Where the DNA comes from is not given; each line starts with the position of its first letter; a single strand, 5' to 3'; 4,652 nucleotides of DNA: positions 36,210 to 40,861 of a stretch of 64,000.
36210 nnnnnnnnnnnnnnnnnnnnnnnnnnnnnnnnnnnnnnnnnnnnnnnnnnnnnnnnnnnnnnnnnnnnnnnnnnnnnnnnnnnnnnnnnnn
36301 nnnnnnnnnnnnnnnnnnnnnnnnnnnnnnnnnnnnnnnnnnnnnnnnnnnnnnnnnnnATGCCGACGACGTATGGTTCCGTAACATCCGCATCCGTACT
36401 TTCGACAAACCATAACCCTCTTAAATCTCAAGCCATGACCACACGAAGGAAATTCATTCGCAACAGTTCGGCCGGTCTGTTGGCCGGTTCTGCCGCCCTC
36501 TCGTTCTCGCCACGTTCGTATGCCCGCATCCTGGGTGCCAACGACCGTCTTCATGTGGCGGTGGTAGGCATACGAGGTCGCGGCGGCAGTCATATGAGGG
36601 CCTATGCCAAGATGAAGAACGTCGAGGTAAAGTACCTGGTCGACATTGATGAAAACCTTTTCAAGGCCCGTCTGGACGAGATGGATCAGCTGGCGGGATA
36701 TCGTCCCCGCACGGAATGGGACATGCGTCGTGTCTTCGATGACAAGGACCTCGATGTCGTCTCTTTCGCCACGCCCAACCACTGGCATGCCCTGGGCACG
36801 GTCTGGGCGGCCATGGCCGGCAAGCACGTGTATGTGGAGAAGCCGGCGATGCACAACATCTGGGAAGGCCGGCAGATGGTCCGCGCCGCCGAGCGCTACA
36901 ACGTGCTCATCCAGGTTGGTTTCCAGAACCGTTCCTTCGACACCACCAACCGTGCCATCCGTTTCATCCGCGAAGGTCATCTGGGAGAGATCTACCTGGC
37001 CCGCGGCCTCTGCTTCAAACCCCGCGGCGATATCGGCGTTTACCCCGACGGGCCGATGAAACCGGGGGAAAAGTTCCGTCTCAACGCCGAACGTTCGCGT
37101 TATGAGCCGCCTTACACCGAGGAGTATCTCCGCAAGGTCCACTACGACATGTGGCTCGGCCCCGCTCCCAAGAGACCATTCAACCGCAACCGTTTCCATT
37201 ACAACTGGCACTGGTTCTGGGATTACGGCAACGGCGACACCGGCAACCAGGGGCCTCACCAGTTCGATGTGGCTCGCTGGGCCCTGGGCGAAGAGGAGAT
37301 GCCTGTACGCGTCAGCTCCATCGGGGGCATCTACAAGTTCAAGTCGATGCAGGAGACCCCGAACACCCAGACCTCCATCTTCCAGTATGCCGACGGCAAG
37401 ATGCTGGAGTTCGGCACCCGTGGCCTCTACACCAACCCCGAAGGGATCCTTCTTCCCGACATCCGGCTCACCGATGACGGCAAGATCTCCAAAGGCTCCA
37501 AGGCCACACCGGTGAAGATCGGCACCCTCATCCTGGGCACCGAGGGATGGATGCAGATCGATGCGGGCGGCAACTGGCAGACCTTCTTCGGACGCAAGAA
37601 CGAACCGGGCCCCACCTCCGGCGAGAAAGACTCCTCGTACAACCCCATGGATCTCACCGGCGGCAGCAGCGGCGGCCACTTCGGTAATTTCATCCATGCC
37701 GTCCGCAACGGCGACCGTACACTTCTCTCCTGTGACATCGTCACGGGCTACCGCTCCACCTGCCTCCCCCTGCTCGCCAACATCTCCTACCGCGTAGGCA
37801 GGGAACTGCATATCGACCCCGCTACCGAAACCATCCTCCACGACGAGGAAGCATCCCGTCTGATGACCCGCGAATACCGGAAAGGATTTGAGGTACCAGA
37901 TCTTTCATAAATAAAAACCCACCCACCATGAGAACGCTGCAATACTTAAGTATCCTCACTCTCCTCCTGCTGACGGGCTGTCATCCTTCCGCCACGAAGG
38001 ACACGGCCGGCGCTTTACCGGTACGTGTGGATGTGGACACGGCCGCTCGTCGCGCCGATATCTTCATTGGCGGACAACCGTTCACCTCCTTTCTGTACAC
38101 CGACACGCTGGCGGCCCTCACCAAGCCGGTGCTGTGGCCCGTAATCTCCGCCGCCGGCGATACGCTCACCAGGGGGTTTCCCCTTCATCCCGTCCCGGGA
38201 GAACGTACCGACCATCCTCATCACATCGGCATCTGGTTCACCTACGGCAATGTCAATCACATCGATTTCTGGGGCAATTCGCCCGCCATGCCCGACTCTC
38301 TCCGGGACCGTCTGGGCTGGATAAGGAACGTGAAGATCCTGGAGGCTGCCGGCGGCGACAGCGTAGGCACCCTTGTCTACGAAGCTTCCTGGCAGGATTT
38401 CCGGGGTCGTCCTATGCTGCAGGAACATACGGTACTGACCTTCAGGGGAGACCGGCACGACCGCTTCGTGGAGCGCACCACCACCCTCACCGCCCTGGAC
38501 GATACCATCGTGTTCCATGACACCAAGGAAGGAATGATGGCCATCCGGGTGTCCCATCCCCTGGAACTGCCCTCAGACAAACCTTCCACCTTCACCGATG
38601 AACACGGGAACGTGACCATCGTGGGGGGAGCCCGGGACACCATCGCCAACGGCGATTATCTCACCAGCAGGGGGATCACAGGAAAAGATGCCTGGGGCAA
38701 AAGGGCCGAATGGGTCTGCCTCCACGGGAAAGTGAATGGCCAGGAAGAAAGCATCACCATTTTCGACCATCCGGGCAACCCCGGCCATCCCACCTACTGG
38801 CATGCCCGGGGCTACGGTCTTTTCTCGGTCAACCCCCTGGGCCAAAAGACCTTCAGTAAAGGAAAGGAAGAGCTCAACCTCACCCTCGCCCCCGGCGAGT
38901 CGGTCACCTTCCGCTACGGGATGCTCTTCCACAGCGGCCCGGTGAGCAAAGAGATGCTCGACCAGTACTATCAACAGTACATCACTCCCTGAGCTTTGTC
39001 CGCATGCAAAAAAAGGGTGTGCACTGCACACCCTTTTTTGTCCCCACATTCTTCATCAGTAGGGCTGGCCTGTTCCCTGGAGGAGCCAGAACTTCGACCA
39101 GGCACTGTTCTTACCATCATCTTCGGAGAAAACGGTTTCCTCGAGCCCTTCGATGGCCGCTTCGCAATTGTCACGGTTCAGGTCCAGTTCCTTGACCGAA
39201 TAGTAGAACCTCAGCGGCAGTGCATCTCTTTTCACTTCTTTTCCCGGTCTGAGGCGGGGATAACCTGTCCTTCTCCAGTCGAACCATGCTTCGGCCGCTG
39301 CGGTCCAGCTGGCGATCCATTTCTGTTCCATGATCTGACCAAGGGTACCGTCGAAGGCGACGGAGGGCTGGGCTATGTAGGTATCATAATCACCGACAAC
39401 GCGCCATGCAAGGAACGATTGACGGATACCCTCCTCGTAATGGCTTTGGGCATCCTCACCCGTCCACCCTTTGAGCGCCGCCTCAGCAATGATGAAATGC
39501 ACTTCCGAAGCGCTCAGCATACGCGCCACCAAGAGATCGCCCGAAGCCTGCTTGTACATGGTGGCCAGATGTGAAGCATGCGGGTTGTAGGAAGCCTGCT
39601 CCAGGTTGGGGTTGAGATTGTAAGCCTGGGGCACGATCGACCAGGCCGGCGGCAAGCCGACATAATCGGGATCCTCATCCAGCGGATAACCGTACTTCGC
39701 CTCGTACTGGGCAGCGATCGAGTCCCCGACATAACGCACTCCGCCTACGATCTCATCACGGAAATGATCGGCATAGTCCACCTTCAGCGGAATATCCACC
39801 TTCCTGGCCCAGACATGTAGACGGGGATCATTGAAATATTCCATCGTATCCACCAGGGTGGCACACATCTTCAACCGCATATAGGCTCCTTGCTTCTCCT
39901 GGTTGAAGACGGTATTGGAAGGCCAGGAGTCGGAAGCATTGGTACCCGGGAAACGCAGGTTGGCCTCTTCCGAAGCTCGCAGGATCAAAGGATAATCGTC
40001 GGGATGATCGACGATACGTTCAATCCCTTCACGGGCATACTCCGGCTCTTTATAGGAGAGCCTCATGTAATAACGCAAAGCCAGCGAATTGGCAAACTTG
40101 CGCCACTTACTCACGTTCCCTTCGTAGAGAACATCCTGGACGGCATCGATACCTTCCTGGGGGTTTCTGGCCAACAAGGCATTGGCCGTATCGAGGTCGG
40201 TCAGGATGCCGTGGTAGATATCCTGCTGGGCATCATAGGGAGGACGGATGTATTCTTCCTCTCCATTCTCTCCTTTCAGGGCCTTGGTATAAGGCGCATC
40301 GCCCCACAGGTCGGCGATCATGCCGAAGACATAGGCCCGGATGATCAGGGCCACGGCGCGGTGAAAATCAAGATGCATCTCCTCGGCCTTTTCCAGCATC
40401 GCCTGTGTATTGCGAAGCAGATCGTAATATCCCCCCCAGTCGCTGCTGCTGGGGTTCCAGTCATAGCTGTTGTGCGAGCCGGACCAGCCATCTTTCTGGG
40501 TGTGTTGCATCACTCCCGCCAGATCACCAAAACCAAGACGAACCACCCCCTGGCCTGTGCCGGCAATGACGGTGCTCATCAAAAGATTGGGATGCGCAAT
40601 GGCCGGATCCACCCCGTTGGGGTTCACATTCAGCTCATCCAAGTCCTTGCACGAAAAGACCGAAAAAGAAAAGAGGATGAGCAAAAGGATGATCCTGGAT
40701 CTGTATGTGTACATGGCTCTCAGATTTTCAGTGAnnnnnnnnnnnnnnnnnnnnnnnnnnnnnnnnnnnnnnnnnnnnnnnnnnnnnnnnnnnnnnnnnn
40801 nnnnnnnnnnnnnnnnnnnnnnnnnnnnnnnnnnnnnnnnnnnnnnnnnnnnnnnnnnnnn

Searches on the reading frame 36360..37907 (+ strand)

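Call 15: search_protein_families(library=pfam, proteins=[window:36360-37907:+], max_evalue=0.001)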
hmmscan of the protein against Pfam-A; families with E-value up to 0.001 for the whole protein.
window:36360-37907:+ (516 aa): 3 families
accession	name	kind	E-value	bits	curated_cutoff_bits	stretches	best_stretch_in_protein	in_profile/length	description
PF19051.5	GFO_IDH_MocA_C2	-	3.3e-21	76.4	23.3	2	259-319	51-112/254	Oxidoreductase family, C-terminal alpha/beta domain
PF01408.29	GFO_IDH_MocA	-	1.6e-12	48.6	24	1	65-188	2-120/120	Oxidoreductase family, NAD-binding Rossmann fold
PF22725.1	GFO_IDH_MocA_C3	-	9.9e-08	32.5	27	1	279-351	31-100/124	GFO/IDH/MocA C-terminal domain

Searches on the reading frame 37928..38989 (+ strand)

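Call 15: search_protein_families(library=pfam, proteins=[window:37928-38989:+], max_evalue=0.001)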
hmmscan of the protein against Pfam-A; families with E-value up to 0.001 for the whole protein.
window:37928-38989:+ (354 aa): 1 family
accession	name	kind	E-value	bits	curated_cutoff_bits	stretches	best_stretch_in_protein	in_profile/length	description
PF14100.11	DUF6807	-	2.3e-75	254.1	27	1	44-348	3-269/270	Family of unknown function (DUF6807)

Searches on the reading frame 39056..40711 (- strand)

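Call 16: search_protein_families(library=pfam, proteins=[window:39056-40711:-], max_evalue=0.001)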
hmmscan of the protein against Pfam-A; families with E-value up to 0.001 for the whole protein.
window:39056-40711:- (551 aa): 3 families
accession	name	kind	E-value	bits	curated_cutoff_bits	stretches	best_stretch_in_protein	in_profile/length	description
PF12771.13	SusD-like_2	-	1.4e-79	268.4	27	1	66-505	34-415/415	Starch-binding associating with outer membrane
PF12741.13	SusD-like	-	2.2e-59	202.2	27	3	70-308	59-284/495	Susd and RagB outer membrane lipoprotein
PF14322.12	SusD-like_3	-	2.4e-08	34.9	27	1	63-186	46-171/191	Starch-binding associating with outer membrane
